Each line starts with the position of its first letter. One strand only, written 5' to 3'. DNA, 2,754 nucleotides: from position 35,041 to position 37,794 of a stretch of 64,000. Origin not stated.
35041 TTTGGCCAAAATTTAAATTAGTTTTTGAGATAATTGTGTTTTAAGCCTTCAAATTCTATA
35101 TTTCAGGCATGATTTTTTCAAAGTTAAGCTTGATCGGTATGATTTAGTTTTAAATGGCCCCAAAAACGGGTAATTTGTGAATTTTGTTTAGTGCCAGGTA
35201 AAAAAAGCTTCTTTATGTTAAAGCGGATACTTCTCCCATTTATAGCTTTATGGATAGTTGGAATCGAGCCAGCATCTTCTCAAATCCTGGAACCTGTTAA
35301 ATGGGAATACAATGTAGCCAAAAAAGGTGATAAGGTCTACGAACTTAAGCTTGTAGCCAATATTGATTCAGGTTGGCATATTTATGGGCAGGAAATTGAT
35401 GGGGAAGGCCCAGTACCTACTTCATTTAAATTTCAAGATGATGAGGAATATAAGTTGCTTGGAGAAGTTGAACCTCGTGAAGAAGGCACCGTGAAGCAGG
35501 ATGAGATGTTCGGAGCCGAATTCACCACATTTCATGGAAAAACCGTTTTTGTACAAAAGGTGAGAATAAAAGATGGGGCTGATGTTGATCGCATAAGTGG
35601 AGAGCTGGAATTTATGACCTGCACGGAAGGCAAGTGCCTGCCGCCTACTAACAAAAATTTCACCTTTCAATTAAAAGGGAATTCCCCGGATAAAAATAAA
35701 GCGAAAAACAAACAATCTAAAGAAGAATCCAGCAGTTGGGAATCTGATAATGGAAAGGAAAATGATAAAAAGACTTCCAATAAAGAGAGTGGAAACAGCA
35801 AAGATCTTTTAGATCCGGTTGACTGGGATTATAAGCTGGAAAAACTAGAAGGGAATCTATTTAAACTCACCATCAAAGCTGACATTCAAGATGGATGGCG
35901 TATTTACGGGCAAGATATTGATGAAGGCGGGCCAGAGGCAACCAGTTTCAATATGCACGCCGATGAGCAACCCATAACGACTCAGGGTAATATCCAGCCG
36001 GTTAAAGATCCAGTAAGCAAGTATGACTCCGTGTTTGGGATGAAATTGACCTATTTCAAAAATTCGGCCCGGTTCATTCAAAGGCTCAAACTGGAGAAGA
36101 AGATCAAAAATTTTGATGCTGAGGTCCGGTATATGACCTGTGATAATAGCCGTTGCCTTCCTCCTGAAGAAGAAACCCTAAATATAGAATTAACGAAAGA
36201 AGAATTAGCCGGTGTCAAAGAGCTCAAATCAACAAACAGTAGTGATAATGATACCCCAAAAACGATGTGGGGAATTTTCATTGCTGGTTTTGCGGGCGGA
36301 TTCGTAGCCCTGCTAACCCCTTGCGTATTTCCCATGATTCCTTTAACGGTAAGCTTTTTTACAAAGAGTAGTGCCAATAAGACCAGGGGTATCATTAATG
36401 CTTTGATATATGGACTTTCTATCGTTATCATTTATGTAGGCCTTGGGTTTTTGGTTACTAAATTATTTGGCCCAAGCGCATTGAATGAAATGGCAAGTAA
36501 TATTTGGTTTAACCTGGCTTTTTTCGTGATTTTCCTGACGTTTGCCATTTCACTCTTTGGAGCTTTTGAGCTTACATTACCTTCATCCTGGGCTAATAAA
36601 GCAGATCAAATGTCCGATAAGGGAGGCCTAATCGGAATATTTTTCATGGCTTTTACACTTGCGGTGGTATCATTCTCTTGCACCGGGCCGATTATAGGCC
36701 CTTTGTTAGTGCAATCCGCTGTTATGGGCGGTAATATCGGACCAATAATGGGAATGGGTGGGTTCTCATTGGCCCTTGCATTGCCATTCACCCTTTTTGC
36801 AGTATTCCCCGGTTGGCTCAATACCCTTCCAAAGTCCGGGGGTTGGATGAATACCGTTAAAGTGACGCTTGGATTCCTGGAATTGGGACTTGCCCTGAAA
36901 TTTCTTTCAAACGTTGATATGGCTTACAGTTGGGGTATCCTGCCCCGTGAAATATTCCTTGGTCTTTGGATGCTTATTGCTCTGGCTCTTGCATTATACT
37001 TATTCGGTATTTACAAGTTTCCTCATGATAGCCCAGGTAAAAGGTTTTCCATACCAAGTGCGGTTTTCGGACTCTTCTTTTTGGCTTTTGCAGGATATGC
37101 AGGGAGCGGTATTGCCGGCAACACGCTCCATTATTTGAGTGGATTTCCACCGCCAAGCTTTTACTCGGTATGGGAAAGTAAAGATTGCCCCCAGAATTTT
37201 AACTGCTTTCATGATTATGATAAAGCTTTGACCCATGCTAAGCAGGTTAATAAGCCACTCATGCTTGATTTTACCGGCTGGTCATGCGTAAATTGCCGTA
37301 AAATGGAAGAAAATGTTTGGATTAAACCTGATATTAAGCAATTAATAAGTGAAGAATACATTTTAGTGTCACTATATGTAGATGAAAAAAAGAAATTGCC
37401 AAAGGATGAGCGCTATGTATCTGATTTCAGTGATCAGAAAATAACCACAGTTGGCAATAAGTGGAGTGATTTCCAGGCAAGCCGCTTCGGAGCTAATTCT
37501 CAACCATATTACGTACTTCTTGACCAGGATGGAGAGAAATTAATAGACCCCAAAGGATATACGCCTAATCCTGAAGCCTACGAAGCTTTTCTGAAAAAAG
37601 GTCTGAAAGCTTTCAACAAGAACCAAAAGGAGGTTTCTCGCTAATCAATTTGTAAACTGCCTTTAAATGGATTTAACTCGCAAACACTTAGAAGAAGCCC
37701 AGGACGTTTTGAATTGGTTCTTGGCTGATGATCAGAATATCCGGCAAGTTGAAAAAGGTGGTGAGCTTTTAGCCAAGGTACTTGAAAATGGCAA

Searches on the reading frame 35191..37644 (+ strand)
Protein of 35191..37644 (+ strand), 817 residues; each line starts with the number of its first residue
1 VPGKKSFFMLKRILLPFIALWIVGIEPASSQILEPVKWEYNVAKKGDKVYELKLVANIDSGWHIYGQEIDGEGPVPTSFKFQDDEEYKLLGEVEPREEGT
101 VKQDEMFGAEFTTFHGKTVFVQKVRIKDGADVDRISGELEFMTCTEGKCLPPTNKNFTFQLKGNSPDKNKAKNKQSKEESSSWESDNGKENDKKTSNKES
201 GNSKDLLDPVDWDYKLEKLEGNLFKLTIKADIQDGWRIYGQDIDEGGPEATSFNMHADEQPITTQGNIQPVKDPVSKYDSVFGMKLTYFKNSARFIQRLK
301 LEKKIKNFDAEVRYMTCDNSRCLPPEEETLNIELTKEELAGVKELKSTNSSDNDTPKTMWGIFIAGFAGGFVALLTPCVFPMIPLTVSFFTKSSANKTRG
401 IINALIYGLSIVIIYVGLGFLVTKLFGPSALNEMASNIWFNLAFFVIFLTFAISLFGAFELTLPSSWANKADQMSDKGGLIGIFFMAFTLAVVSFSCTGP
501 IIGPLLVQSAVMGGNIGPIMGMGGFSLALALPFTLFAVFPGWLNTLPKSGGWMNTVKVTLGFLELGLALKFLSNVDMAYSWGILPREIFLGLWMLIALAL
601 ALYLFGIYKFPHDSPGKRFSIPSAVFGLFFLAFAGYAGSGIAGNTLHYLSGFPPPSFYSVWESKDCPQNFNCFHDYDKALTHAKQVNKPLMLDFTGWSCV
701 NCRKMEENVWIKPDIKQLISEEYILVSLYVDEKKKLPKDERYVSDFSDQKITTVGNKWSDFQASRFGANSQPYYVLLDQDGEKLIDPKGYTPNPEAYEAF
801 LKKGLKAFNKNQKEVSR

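Call 53: search_protein_families(library=ncbifam, proteins=[window:35191-37644:+], max_evalue=1e-10)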
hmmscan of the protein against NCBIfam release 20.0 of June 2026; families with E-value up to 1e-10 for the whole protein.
window:35191-37644:+ (817 aa): 2 families
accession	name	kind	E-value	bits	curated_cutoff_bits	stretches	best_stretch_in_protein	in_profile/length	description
NF001419.0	PRK00293.1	subfamily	3.9e-54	184.2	330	1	272-725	80-515/574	protein-disulfide reductase DsbD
NF045694.1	seleno_TsoB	exception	6.9e-40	136.7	805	1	330-575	154-394/572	rhodanese/DsbD fusion-like selenoprotein TsoB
